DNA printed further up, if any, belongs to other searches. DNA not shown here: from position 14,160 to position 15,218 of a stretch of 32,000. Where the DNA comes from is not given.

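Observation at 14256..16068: Split Hip kinase module: HipA-core kinase followed by a HipS-like/HIRAN fusion protein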

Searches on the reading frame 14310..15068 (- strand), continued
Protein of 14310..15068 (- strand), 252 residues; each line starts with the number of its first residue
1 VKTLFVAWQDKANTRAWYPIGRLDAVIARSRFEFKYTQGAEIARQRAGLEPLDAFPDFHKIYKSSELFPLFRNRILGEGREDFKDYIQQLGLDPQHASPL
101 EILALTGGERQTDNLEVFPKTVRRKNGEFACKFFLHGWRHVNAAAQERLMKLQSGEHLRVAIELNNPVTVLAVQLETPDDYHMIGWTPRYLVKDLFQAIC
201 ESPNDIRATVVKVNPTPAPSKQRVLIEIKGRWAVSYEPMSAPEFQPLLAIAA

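Call 55: find_related_loci(query=A1, collection=viral_contigs, flank=8000)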
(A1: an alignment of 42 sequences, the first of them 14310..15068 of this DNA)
Query A1 (252 aa) in viral_contigs; peptide patterns used: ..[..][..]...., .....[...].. (x = any residue, [..] = any of these).
94 stretches matched a pattern; 55 encode a relative of the query (tblastn E <= 1e-3); 55 distinct loci.
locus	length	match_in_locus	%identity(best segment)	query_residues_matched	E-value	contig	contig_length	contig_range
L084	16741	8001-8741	35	1-252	6e-44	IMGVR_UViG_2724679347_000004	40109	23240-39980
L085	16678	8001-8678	36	3-235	7e-43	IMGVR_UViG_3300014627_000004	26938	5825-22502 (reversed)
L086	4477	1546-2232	34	2-237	5e-42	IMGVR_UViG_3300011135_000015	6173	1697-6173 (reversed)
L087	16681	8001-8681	35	2-236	5e-42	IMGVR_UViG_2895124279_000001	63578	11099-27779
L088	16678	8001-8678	35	3-235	4e-42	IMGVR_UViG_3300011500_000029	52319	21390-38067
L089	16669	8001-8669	35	1-230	4e-42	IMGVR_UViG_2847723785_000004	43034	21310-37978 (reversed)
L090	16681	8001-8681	34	2-235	3e-40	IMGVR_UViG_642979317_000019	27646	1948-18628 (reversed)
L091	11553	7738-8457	33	3-247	5e-40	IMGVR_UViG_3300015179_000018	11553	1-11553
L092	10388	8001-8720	33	3-247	5e-40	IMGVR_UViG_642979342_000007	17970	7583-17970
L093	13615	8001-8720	33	3-247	4e-40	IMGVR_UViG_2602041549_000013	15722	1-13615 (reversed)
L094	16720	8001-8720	33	3-247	5e-40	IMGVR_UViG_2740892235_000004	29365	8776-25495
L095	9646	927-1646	33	3-247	5e-40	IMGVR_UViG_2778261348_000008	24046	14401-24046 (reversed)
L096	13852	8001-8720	33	3-247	5e-40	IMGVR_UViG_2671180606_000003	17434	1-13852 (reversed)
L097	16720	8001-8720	33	3-247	5e-40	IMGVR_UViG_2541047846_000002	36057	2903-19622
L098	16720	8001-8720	33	3-247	4e-40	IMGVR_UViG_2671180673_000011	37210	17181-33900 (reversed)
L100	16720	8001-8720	33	3-247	5e-40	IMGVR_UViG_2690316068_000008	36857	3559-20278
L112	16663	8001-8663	36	3-230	3e-39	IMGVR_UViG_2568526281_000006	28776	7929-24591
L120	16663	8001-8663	34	3-230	4e-39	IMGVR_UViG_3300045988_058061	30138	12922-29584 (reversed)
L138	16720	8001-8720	33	3-247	5e-40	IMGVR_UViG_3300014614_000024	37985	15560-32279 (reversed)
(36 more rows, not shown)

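Call 56: search_dna_similar(query=window:14310-15068:-, collection=phages, mode=protein, max_rows=15)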
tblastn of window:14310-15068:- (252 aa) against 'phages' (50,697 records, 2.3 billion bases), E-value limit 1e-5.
Records with a match: 5; places in all: 5; records where one place covers at least 80% of the query: 4.
Best place of each record, by identity: <60% 5.
By first word of the organism name: Vibrio 4; Rathayibacter 1.
By host as written in the record: Vibrio cyclitrophicus 10N.286.55.A12 1; Vibrio cyclitrophicus 10N.222.46.E12 1; Vibrio cyclitrophicus 10N.222.46.F12 1; Vibrio cyclitrophicus 10N.286.45.B12 1; Rathayibacter toxicus 1.
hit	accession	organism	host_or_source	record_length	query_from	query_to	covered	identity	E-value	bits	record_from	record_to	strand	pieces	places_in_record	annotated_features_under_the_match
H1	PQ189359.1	Vibrio phage 10N.286.55.A12_PE001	Vibrio cyclitrophicus 10N.286.55.A12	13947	1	244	97%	28.8%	4e-26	112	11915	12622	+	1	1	hypothetical protein (x2)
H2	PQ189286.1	Vibrio phage 10N.222.46.E12_PE001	Vibrio cyclitrophicus 10N.222.46.E12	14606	1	244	97%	28.4%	9e-25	108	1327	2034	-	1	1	hypothetical protein (x2)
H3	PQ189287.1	Vibrio phage 10N.222.46.F12_PE001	Vibrio cyclitrophicus 10N.222.46.F12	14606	1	244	97%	28.4%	9e-25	108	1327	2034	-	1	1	hypothetical protein (x2)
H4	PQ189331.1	Vibrio phage 10N.286.45.B12_PE002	Vibrio cyclitrophicus 10N.286.45.B12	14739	1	244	97%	28.4%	9e-25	108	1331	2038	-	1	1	hypothetical protein (x2)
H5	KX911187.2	Rathayibacter phage NCPPB3778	Rathayibacter toxicus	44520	1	119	47%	28.8%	2e-6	54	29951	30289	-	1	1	hypothetical protein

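Call 57: search_dna_similar(query=window:14310-15068:-, collection=plasmids, mode=protein, max_rows=15)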
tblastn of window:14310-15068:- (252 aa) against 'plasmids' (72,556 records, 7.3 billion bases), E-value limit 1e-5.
Records with a match: 8; places in all: 8; records where one place covers at least 80% of the query: 8.
Best place of each record, by identity: <60% 8.
By first word of the organism name: Mycolicibacterium 4; Nostoc 1; Oscillatoria 1; Rhodococcus 1; Nocardiopsis 1.
By predicted mobility (MOB-suite, as given by PLSDB): mobilizable 4; non-mobilizable 3; conjugative 1.
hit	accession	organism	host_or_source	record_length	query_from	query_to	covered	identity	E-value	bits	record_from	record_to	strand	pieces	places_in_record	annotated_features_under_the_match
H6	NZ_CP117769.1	Nostoc sp. UHCC 0926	whole organism,lichen surface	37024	2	248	98%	38.5%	4e-52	188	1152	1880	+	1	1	HIRAN domain-containing protein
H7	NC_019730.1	Oscillatoria nigro-viridis PCC 7112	-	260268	2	247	98%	37.8%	2e-48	177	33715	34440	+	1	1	HIRAN domain-containing protein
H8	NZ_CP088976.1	Rhodococcus pyridinivorans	pure culture,soil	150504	2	231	91%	32.5%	1e-22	103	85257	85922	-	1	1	HIRAN domain-containing protein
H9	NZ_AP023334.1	Mycolicibacterium sp. TY66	-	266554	1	247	98%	30.2%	2e-23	105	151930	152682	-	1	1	hypothetical protein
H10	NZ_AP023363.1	Mycolicibacterium sp. TY81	-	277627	1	247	98%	30.2%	2e-23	105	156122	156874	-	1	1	hypothetical protein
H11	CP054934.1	Nocardiopsis flavescens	Single Cell,marine sediment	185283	4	228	89%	27.9%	7e-17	87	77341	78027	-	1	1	hypothetical protein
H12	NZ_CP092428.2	Mycolicibacterium rufum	-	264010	2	215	85%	29.0%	1e-13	77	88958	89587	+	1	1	HIRAN domain-containing protein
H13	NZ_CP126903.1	Mycolicibacterium vanbaalenii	cell culture,soil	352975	2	215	85%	28.6%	2e-13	77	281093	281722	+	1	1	HIRAN domain-containing protein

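Call 58: get_annotated_region(hit=H1, flank=3500)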
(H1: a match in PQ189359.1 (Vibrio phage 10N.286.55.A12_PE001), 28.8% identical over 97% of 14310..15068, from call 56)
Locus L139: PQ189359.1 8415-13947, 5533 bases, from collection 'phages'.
description: Vibrio phage 10N.286.55.A12_PE001, complete genome.
organism: Vibrio phage 10N.286.55.A12_PE001 (NCBI taxid 3385339)
taxonomy: Viruses; Varidnaviria; Bamfordvirae; Preplasmiviricota; Tectiliviricetes; Vinavirales
host: Vibrio cyclitrophicus 10N.286.55.A12; source: seawater; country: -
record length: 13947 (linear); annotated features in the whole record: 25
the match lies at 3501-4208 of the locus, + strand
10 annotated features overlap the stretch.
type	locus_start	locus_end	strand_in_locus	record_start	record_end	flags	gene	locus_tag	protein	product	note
CDS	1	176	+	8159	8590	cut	-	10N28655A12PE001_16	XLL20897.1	hypothetical protein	-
CDS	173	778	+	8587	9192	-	-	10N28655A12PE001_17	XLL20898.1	hypothetical protein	-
CDS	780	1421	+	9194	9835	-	-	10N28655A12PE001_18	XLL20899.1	hypothetical protein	-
CDS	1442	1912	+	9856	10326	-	-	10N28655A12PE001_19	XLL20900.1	hypothetical protein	EXLYS_BPT7_Peptidoglycan_transglycosylase_gp16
CDS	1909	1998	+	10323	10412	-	-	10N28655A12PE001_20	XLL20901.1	hypothetical protein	-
CDS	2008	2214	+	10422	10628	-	-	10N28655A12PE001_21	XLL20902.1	hypothetical protein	-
CDS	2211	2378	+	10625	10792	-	-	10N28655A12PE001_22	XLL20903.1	hypothetical protein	-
CDS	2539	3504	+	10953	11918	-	-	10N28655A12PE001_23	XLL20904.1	hypothetical protein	HipA-like_C-terminal_domain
CDS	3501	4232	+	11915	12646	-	-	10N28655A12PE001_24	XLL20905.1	hypothetical protein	HIRAN_domain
CDS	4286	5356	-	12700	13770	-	-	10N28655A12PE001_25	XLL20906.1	hypothetical protein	Y1572_HAEIN_Putative_integrase/recombinase_HI_1572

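Call 59: get_annotated_region(hit=H6, flank=4000)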
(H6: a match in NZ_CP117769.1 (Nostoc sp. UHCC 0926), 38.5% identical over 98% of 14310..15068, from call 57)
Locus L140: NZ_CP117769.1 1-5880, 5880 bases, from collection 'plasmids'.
description: Nostoc sp. UHCC 0926 plasmid pn5, complete sequence
organism: Nostoc sp. UHCC 0926 (NCBI taxid 3025190)
taxonomy: Bacteria; Cyanobacteriota; Cyanophyceae; Nostocales; Nostocaceae; Nostoc; Nostoc sp. UHCC 0926
host: -; source: whole organism,lichen surface; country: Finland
typing (MOB-suite, as given by PLSDB): mobilizable; relaxase MOBP
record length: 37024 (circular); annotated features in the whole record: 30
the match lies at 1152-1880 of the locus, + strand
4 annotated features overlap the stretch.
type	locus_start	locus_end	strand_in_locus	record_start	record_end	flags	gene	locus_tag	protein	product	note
CDS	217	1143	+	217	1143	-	-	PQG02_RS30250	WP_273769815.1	HipA-like protein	-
CDS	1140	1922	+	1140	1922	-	-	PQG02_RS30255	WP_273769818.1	HIRAN domain-containing protein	-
CDS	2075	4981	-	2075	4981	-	-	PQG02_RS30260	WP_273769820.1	DUF499 domain-containing protein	-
CDS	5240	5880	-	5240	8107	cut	-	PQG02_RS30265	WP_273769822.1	DUF1156 domain-containing protein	-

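Call 60: search_protein_representatives(alignment_id=A1)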
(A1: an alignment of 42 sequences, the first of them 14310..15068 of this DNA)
Query: 42 sequences, 251 profile positions. Proteins with E-value up to 0.001 (for the whole library): 1814; up to 1e-10: 1110; up to 1e-30: 395. The best 150 are listed.
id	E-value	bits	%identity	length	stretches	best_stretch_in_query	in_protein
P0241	1.9e-117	407.7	-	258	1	1-249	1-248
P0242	1.3e-97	342.7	-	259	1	1-248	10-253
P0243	2.0e-91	322.4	-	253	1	2-248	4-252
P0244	4.4e-89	314.7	-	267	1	1-248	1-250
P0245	2.7e-88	312.1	-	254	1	2-249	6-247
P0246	7.6e-88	310.7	-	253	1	2-248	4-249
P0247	6.3e-86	304.4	-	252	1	1-247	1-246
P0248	1.9e-84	299.5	-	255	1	1-247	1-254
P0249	1.9e-83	296.3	-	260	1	2-248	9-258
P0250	1.4e-81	290.1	-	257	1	1-248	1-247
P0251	5.8e-81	288.1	-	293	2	29-248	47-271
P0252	4.6e-80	285.2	-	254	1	1-247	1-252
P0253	5.2e-79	281.7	-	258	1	25-220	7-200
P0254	4.5e-77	275.4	-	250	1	3-248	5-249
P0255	1.7e-76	273.5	-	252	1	1-248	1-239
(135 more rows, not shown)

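Call 62: search_protein_families(library=pfam, alignment_id=A5, max_evalue=0.01)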
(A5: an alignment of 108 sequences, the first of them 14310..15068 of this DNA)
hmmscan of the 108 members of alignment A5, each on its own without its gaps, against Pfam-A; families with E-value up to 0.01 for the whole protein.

A. member 1, window:14310-15068:- (252 aa): 1 family
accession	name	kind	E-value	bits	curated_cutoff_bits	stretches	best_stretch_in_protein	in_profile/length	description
PF08797.16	HIRAN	-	0.0024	18.1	24.7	1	131-228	4-95/96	HIRAN domain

B. families by the number of members that match (of 108 scanned): 2 families
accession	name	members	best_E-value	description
PF08797.16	HIRAN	83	2.2e-14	HIRAN domain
PF13657.11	Couple_hipA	18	3.5e-07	HipA N-terminal domain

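Call 64: search_solved_structures(query=A5, max_evalue=10, show_alignments=5)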
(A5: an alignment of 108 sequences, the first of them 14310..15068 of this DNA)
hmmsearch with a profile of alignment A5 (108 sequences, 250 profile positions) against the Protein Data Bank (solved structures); distinct sequences matched with E-value up to 10: 9.
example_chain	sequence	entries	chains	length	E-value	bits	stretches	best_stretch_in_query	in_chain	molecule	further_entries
3k2y_A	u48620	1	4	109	0.00014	24.7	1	133-203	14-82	uncharacterized protein lp_0118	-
2mzn_A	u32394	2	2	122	0.026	17.2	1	150-205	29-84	Helicase-like transcription factor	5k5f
4xzf_A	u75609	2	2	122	0.026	17.2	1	150-205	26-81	Helicase-like transcription factor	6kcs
5bnh_A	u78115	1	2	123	0.026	17.2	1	150-205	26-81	Helicase-like transcription factor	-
4s0n_A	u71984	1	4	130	0.03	17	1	150-205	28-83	Helicase-like transcription factor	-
4xzg_A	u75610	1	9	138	0.034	16.8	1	150-205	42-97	Helicase-like transcription factor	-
5kef_A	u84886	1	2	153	0.48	13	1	118-171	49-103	PhnB protein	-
3l20_A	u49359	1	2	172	0.6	12.7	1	118-171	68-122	Putative uncharacterized protein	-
7czo_A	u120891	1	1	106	0.63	12.7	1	19-70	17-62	Uncharacterized protein HI_0666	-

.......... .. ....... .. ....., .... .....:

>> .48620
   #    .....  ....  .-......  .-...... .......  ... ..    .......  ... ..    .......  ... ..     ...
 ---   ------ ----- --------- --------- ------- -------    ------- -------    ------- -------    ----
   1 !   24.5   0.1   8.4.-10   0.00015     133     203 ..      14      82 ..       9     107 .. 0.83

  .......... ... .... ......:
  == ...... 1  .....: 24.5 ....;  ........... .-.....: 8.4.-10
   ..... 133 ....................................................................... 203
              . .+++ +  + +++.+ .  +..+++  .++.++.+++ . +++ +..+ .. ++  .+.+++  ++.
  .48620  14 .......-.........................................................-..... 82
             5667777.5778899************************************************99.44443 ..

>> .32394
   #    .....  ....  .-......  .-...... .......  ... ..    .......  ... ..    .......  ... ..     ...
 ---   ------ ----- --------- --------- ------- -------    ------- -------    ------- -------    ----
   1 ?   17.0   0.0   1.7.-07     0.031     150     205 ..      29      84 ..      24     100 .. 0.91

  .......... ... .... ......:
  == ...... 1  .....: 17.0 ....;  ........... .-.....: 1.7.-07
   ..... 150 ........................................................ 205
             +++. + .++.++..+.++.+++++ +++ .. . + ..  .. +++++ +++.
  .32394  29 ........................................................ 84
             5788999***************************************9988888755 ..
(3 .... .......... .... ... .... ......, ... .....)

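Call 71: search_protein_families(library=phrogs, proteins=[L097:8761-9801:-, L112:3693-6104:+, L120:9801-11567:-, L093:2062-2979:+, L100:11707-12540:+, L138:12557-13615:+], max_evalue=1e-10)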
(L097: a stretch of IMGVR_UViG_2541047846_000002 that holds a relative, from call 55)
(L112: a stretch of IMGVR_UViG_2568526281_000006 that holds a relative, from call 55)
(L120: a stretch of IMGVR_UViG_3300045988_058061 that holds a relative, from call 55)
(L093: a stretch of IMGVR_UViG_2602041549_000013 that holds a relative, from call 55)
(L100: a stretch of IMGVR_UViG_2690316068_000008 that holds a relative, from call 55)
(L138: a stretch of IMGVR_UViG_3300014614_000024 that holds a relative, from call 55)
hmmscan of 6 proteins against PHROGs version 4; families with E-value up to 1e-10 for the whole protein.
L097:8761-9801:- (346 aa): 6 families
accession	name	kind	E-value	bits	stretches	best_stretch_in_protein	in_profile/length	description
phrog_68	-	head and packaging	2.6e-177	589.6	1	4-343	3-340/344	portal protein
phrog_8392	-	head and packaging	3.3e-105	350.5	1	2-188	1-188/188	portal protein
phrog_1853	-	unknown function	1e-53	182.6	1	214-342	1-145/159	-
phrog_12726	-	unknown function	3.1e-31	108.4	1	269-343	1-75/79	-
phrog_12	-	head and packaging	4.8e-24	86.3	1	100-333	145-368/646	portal protein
phrog_2662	-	head and packaging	6.2e-12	45.9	1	90-325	112-348/717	portal protein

L112:3693-6104:+ (803 aa): 5 families
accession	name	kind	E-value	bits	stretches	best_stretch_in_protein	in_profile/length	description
phrog_91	-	DNA, RNA and nucleotide metabolism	1.1e-283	944.9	1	5-800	14-760/852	nicking at origin of replication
phrog_6857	-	unknown function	4.9e-208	694.5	1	254-801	170-741/855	-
phrog_14885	-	unknown function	5.7e-132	439.7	1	564-802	1-246/246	-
phrog_23581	-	unknown function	3.6e-56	189.7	1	698-802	14-118/118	-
phrog_28319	-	unknown function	3.9e-37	129.1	1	420-625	2-203/342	-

L120:9801-11567:- (588 aa): 7 families
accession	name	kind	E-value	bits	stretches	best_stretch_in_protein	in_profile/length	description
phrog_3746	-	head and packaging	3.7e-159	530.7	1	2-370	2-366/374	terminase large subunit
phrog_5751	-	head and packaging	1.9e-148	496.8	1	3-390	63-440/548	terminase large subunit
phrog_5909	-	head and packaging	1.4e-131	438.9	1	275-587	1-284/285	terminase large subunit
phrog_2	-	head and packaging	4.4e-94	317.8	1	1-569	195-561/807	terminase large subunit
phrog_5713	-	head and packaging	5.8e-64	215.4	1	447-585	1-138/143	terminase large subunit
phrog_10334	-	head and packaging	1.3e-22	80.8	1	527-586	6-67/69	terminase large subunit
phrog_14025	-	unknown function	6.1e-19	69.1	1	9-89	16-96/98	-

L093:2062-2979:+ (305 aa): 4 families
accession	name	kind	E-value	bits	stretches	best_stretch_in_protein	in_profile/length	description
phrog_56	-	other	1.2e-122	412.4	1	21-305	61-355/647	DNA methyltransferase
phrog_116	-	other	2.1e-59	202.6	1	8-280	497-776/779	DNA methyltransferase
phrog_1996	-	other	1.2e-43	149.7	1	143-297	1-149/150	DNA methyltransferase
phrog_26700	-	unknown function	1.8e-29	103.7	1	21-276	6-269/552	-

L100:11707-12540:+ (277 aa): 3 families
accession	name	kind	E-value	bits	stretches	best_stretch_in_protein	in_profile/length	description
phrog_73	-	head and packaging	3.9e-113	378.9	1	1-277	5-287/287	head scaffolding protein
phrog_11933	-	head and packaging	6.5e-85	284.4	1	1-193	2-197/198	head maturation protease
phrog_18337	-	unknown function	5.2e-30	104.2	1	1-64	24-87/87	-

L138:12557-13615:+ (352 aa): 5 families
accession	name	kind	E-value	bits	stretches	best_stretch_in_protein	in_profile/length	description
phrog_70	-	head and packaging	2.1e-168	560.9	1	1-347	1-343/345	major head protein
phrog_8979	-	unknown function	9.8e-82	274.2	1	1-180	1-180/180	-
phrog_14867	-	head and packaging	1.6e-44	150.9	1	244-343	2-101/101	major head protein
phrog_23673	-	unknown function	5.1e-31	107.4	1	1-46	1-46/46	-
phrog_1623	-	head and packaging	1.8e-11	44.9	1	28-339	20-304/305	virion structural protein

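Call 91: list_cluster_members(proteins=[P0001, P0121])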
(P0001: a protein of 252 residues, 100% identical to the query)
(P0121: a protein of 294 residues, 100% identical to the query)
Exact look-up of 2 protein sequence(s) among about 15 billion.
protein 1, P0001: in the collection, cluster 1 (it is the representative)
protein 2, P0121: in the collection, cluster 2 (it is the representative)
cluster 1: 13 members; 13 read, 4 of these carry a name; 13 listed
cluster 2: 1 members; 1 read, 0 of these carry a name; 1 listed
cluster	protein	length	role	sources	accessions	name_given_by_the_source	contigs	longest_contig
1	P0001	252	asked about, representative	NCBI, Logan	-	-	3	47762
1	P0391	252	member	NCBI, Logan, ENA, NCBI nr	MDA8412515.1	MAG: hypothetical protein M0023_01875 [Desulfobacteraceae bacterium] | hypothetical protein [Desulfobacteraceae bacterium]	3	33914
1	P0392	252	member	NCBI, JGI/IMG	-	hypothetical protein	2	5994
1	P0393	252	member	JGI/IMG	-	hypothetical protein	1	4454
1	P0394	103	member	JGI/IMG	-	hypothetical protein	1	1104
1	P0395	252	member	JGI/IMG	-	-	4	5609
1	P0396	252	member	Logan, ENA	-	-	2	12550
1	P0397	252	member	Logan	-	-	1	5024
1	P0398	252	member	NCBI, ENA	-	-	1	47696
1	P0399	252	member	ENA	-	-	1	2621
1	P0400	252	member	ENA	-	-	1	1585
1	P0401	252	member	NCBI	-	-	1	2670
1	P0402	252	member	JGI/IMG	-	-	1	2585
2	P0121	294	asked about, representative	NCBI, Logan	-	-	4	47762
